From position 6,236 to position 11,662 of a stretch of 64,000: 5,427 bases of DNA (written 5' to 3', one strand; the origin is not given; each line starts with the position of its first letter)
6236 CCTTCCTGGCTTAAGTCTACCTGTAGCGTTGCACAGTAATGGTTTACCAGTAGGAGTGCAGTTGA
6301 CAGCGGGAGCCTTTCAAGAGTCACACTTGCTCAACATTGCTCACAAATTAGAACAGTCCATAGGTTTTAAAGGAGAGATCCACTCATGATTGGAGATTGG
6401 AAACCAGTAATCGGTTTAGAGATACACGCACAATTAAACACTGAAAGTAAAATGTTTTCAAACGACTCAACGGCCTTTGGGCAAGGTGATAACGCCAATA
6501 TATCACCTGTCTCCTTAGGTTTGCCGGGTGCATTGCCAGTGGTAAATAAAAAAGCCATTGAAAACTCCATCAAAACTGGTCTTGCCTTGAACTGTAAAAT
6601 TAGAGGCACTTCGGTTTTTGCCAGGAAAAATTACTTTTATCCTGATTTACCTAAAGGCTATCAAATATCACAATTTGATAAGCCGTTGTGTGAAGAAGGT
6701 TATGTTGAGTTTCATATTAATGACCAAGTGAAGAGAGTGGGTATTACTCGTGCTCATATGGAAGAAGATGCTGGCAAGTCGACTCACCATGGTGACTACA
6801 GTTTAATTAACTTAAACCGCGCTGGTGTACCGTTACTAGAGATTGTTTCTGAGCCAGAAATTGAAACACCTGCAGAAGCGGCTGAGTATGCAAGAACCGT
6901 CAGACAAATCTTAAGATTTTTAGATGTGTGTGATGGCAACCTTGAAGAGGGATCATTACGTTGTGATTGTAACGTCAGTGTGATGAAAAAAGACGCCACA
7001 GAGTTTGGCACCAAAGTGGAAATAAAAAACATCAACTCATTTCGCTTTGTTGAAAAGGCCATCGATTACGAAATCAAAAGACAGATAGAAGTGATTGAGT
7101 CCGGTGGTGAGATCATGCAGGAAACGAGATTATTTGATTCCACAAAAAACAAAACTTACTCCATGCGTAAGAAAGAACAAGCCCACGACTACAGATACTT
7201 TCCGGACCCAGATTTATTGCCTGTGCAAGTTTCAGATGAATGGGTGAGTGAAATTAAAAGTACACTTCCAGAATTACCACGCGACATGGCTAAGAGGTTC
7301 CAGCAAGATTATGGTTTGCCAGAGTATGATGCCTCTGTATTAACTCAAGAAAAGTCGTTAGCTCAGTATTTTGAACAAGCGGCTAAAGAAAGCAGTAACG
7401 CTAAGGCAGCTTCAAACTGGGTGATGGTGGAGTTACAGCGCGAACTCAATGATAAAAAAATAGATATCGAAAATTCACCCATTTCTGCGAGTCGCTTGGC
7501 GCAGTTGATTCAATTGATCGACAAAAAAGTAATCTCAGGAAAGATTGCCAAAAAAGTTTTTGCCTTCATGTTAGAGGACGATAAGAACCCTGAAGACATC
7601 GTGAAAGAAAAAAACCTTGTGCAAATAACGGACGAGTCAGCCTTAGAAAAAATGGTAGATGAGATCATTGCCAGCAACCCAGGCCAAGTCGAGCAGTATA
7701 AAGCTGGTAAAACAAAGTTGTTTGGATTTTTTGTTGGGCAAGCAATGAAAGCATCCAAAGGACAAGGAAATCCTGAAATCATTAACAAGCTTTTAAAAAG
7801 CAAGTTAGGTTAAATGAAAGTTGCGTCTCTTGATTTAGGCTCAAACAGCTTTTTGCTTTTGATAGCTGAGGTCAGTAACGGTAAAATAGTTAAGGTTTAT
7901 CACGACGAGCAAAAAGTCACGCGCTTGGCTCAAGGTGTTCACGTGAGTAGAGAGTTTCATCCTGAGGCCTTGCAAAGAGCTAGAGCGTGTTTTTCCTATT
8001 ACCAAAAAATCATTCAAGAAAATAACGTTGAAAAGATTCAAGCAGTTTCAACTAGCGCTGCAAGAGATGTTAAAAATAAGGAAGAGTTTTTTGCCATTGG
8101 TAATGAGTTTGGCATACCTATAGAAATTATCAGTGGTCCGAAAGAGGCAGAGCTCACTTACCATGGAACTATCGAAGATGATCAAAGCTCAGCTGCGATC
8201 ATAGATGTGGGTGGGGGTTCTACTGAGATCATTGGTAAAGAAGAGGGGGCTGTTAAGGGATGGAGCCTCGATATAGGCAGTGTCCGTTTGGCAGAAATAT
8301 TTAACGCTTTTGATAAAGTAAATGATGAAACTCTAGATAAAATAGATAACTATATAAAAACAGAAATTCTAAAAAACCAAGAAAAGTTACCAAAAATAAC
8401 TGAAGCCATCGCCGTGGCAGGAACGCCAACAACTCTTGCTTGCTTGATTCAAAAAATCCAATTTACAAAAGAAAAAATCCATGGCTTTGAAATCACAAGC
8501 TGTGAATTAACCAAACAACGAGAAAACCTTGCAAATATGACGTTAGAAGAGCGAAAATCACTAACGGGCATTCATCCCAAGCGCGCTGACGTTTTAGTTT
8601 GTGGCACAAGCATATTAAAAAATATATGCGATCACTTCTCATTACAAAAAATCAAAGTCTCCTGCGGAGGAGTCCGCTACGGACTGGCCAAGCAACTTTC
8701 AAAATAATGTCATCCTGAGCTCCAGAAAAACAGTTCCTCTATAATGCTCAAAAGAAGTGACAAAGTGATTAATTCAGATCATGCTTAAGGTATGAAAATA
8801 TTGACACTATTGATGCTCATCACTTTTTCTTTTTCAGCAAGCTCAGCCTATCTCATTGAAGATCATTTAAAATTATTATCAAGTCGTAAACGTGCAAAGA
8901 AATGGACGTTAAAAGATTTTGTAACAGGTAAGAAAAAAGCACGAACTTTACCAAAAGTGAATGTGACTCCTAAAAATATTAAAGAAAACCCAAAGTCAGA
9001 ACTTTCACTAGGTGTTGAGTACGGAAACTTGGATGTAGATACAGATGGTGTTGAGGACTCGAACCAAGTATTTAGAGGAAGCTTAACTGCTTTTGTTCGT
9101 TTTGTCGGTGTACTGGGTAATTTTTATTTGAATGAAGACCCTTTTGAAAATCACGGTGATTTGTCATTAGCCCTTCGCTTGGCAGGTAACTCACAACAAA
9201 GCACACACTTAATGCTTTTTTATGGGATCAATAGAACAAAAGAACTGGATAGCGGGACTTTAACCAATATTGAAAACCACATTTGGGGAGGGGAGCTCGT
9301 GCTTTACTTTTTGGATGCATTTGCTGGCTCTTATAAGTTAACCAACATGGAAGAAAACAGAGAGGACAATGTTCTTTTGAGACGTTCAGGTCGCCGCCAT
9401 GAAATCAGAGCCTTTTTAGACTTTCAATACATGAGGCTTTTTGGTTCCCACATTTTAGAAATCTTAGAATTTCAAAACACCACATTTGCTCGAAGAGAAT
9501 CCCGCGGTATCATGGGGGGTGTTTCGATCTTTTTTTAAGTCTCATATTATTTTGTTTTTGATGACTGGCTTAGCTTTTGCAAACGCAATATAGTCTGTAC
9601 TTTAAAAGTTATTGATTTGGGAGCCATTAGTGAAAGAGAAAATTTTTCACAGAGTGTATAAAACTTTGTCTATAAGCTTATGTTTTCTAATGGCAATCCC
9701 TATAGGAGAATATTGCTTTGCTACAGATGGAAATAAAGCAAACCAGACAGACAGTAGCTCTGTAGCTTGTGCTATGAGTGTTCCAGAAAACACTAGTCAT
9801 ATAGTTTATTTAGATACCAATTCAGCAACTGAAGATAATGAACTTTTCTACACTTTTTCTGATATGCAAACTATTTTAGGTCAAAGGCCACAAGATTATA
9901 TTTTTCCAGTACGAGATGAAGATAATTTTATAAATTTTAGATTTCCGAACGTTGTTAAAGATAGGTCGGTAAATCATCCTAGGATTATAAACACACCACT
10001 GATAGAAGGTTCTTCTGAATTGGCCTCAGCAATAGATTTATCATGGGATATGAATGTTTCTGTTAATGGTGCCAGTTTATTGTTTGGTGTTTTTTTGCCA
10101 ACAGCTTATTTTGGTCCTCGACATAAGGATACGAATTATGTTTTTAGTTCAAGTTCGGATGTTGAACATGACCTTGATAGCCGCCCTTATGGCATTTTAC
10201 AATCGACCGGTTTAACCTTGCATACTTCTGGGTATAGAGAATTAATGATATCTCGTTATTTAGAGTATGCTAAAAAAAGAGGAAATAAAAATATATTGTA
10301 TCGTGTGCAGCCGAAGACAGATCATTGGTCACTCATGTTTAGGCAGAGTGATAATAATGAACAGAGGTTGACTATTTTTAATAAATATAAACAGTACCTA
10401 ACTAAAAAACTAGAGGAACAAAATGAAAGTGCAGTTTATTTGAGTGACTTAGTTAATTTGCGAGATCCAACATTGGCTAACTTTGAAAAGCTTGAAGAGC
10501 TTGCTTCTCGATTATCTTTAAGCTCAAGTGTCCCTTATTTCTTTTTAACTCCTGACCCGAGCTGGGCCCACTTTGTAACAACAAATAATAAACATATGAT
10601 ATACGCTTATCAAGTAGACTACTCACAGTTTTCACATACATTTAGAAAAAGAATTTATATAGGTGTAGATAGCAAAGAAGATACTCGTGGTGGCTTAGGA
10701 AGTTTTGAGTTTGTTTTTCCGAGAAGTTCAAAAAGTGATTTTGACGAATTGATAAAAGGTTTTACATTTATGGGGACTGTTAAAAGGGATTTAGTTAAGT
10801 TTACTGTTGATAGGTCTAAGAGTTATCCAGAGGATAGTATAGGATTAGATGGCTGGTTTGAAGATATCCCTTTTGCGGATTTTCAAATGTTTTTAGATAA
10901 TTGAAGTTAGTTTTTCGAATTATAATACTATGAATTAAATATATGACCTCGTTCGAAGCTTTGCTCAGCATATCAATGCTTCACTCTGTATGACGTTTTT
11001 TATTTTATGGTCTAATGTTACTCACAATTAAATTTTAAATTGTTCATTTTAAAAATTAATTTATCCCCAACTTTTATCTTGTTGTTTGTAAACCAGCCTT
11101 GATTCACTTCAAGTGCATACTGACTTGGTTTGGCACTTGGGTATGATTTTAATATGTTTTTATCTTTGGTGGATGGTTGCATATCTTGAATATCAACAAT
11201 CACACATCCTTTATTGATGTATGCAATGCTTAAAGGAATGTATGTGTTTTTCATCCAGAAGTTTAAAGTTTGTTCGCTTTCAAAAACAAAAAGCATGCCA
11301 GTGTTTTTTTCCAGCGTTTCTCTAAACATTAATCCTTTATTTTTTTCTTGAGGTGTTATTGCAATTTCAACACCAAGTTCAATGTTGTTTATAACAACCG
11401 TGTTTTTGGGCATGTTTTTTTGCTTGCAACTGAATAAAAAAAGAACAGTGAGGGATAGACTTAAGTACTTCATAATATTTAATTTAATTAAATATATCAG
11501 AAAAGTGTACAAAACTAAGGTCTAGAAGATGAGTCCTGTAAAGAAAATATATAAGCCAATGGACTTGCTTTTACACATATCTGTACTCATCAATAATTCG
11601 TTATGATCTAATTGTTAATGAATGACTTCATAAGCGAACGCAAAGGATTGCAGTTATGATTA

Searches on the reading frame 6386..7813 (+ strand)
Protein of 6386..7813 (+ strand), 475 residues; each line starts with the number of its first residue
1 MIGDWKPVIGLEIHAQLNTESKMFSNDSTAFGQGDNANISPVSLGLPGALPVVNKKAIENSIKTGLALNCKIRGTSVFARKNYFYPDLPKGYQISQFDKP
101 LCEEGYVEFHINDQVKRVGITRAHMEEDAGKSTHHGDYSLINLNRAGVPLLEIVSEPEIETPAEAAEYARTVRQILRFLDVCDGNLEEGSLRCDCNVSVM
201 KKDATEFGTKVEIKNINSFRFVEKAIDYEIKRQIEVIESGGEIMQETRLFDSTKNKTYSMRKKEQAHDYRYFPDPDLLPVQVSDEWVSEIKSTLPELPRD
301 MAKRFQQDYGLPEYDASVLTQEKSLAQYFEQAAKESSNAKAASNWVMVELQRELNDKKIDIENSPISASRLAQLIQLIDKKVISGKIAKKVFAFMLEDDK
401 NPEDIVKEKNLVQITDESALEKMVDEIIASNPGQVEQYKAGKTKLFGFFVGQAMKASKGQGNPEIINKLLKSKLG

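Call 57: search_protein_families(library=pfam, proteins=[window:6386-7813:+], max_evalue=0.00001)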
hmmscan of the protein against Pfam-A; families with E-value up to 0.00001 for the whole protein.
window:6386-7813:+ (475 aa): 2 families
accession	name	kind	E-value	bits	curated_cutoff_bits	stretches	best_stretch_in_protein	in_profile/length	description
PF02934.20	GatB_N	-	2.6e-123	411.1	23.4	1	8-287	2-276/277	GatB/GatE catalytic domain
PF02637.23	GatB_Yqey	-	6.2e-56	188.8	27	1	327-474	1-148/148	GatB domain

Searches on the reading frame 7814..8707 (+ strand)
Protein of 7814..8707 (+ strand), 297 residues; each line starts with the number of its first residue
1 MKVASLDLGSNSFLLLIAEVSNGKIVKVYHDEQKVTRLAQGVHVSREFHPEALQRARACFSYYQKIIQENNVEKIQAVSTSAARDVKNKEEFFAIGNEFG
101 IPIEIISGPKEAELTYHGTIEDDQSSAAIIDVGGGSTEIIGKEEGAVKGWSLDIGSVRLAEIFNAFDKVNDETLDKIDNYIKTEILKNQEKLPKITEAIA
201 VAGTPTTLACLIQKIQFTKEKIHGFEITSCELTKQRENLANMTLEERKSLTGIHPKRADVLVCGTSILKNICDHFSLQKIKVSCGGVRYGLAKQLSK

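Call 57: search_protein_families(library=pfam, proteins=[window:7814-8707:+], max_evalue=0.00001)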
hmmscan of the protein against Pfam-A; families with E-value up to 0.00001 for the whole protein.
window:7814-8707:+ (297 aa): 1 family
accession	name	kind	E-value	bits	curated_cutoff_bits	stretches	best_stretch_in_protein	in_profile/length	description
PF02541.22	Ppx-GppA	-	5.2e-54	184.1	27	1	16-291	1-277/285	Ppx/GppA phosphatase family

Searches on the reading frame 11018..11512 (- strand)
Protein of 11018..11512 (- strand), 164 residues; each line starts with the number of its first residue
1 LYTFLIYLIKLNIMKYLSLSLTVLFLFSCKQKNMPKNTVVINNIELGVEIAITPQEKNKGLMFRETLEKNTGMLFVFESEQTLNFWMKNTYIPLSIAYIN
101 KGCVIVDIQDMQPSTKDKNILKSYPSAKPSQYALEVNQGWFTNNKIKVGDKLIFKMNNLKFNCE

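Call 69: search_protein_families(library=pfam, proteins=[window:11018-11512:-], max_evalue=0.00001)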
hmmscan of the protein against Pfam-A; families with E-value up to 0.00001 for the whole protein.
window:11018-11512:- (164 aa): 1 family
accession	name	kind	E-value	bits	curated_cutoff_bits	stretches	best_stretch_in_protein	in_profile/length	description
PF02643.20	DUF192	-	6.9e-32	109.9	27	1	48-152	3-94/96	Uncharacterized ACR, COG1430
